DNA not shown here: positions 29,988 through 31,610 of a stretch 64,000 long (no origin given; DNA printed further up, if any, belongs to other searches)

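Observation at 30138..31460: Flavin-dependent halogenase with both signature motifs intact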

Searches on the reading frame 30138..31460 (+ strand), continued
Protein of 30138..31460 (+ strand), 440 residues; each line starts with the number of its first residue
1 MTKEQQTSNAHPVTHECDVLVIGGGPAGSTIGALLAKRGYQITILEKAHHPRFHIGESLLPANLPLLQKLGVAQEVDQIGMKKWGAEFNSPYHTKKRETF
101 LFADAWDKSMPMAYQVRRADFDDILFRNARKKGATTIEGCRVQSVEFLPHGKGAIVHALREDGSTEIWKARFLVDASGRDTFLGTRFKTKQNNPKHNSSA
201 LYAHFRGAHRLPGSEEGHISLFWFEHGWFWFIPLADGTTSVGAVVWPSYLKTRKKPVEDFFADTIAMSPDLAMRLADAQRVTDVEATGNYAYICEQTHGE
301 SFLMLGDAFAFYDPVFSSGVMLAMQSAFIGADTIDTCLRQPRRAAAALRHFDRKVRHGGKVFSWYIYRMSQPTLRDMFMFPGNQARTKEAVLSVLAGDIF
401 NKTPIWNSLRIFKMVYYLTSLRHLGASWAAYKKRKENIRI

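Call 56: predict_structure(alignment_id=A2)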
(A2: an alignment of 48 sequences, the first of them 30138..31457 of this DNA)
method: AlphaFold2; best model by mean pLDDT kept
length: 440 residues; sequences in the alignment: 48
mean_pLDDT: 83.5   pTM: 0.85
mean pLDDT of the five models: 83.5, 82.0, 80.8, 70.9, 58.3
residues with pLDDT >= 90: 200; 70-90: 169; 50-70: 58; < 50: 13
segments of 3 or more residues with pLDDT < 50: 1-9
pLDDT, mean of each block of 10 residues (from residue 1): 42 88 94 98 90 78 87 94 89 83 70 88 95 96 94 94 94 90 83 64 95 89 88 94 84 89 94 96 80 76 82 59 87 97 94 80 72 77 70 71 67 82 79 62
secondary structure, 60 per line:
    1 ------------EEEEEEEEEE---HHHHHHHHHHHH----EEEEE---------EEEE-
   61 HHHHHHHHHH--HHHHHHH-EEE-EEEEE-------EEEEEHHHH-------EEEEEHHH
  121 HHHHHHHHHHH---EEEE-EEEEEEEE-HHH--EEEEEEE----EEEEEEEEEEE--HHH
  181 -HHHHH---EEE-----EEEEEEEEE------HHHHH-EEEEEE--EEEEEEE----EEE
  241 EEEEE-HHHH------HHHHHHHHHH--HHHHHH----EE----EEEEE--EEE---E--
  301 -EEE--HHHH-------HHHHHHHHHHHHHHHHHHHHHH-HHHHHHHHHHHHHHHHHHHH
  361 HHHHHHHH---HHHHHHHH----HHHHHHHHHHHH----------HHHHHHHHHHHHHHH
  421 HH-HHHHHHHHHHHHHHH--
elements in order: E13-22 H26-37 E42-46 E56-59 H61-70 H73-79 E81-83 E85-89 E97-101 H102-105 E113-117 H118-131 E135-138 E140-147 E154-160 E165-175 H182-186 E190-192 E198-206 H213-217 E219-224 E227-233 E238-245 H247-250 H257-266 H269-274 E285-289 E292-294 E302-304 H307-310 H318-339 H341-368 H372-379 H384-395 H406-422 H424-438

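Call 58: find_encoding_contigs(protein=window:30138-31460:+, flank=1000, max_places=4)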
Protein window:30138-31460:+ (440 aa): 10 contigs read that carry it; 4 places shown.
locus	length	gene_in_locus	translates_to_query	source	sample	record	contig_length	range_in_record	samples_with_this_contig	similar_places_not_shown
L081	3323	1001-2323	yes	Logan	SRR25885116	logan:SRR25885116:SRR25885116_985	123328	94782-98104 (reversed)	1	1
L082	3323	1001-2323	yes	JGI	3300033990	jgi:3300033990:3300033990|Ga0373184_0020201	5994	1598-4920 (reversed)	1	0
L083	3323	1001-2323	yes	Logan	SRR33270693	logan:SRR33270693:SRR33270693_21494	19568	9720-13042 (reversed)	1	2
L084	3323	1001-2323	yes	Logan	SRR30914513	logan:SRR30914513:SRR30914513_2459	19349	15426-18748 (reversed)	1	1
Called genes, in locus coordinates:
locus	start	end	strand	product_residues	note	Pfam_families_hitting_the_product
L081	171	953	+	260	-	PF01522:Polysacc_deac_1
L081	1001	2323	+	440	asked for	PF01266:DAO (weak), PF01494:FAD_binding_3, PF04820:Trp_halogenase, PF13450:NAD_binding_8 (weak), PF04820:Trp_halogenase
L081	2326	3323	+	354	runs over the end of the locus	PF21168:FkbO_Hyg5-like_N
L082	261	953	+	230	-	PF01522:Polysacc_deac_1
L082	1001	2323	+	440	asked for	PF01266:DAO (weak), PF01494:FAD_binding_3, PF04820:Trp_halogenase, PF13450:NAD_binding_8 (weak), PF04820:Trp_halogenase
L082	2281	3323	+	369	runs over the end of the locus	PF21168:FkbO_Hyg5-like_N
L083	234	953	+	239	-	PF01522:Polysacc_deac_1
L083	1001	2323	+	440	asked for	PF01266:DAO (weak), PF01494:FAD_binding_3, PF04820:Trp_halogenase, PF13450:NAD_binding_8 (weak), PF04820:Trp_halogenase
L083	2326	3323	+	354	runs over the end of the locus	PF21168:FkbO_Hyg5-like_N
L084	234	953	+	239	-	PF01522:Polysacc_deac_1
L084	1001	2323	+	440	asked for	PF01266:DAO (weak), PF01494:FAD_binding_3, PF04820:Trp_halogenase, PF13450:NAD_binding_8 (weak), PF04820:Trp_halogenase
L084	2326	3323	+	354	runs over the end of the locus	PF21168:FkbO_Hyg5-like_N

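Call 59: fold_search(model_id=the predicted structure, library=pdb)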
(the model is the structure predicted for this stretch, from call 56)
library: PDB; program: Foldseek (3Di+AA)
matches with E <= 10: 1966; with E <= 0.001: 1442
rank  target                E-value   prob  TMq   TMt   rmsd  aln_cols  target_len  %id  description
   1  8zop                  1.4e-34  1.00  0.80  0.86   3.4       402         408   29  Structure of FasV in complex with FAD (released 2025-04-02)
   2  3e1t                  1.7e-32  1.00  0.73  0.74   9.8       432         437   33  Structure and action of the myxobacterial chondrochloren halogenase CndH, a new variant of FAD-dependent halogenases (released 2009-02-24)
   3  7fco_B                4.6e-32  1.00  0.81  0.83   2.9       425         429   29  ChlB4 Halogenase (released 2022-03-16)
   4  3nix_C                1.9e-31  1.00  0.81  0.87   3.2       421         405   27  Crystal structure of flavoprotein/dehydrogenase from Cytophaga hutchinsonii. Northeast Structural Genomics Consortium  (released 2010-06-30)
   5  5dbj_D                2.0e-31  1.00  0.82  0.84   2.9       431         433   28  Crystal structure of halogenase PltA (released 2015-10-07)
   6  8gu0_A                3.0e-31  1.00  0.78  0.77   4.0       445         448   28  Crystal structure of a fungal halogenase RadH (released 2023-07-26)
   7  3nix_E                6.2e-31  1.00  0.82  0.88   3.0       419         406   28  Crystal structure of flavoprotein/dehydrogenase from Cytophaga hutchinsonii. Northeast Structural Genomics Consortium  (released 2010-06-30)
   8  5dbj_A                6.2e-31  1.00  0.82  0.82   3.2       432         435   28  Crystal structure of halogenase PltA (released 2015-10-07)
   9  3nix_D                6.6e-31  1.00  0.81  0.88   3.1       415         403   28  Crystal structure of flavoprotein/dehydrogenase from Cytophaga hutchinsonii. Northeast Structural Genomics Consortium  (released 2010-06-30)
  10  5buk_B                8.3e-31  1.00  0.80  0.83   3.0       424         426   29  Structure of flavin-dependent chlorinase Mpy16 (released 2016-03-09)
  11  7fco_A                1.2e-30  1.00  0.80  0.81   3.0       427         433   30  ChlB4 Halogenase (released 2022-03-16)
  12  8gu0_B                1.2e-30  1.00  0.80  0.78   4.0       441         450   28  Crystal structure of a fungal halogenase RadH (released 2023-07-26)
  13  5dbj_C                1.5e-30  1.00  0.83  0.84   2.9       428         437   28  Crystal structure of halogenase PltA (released 2015-10-07)
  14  5bva                  2.6e-30  1.00  0.76  0.84   4.0       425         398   26  Structure of flavin-dependent brominase Bmp2 (released 2016-03-09)
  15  5bul                  3.0e-30  1.00  0.77  0.86   3.2       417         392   27  Structure of flavin-dependent brominase Bmp2 triple mutant Y302S F306V A345W (released 2016-03-09)
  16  3nix_A                8.0e-30  1.00  0.82  0.88   3.3       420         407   27  Crystal structure of flavoprotein/dehydrogenase from Cytophaga hutchinsonii. Northeast Structural Genomics Consortium  (released 2010-06-30)
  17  3nix_F                8.9e-30  1.00  0.81  0.88   3.1       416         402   28  Crystal structure of flavoprotein/dehydrogenase from Cytophaga hutchinsonii. Northeast Structural Genomics Consortium  (released 2010-06-30)
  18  3nix_B                1.0e-29  1.00  0.81  0.89   2.9       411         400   27  Crystal structure of flavoprotein/dehydrogenase from Cytophaga hutchinsonii. Northeast Structural Genomics Consortium  (released 2010-06-30)
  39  8uiu_A                5.9e-23  1.00  0.64  0.68   6.6       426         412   18  Structure of an FMO from Bacillus niacini (released 2024-09-18)
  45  8uiu_C                3.8e-22  1.00  0.67  0.72   4.8       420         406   17  Structure of an FMO from Bacillus niacini (released 2024-09-18)
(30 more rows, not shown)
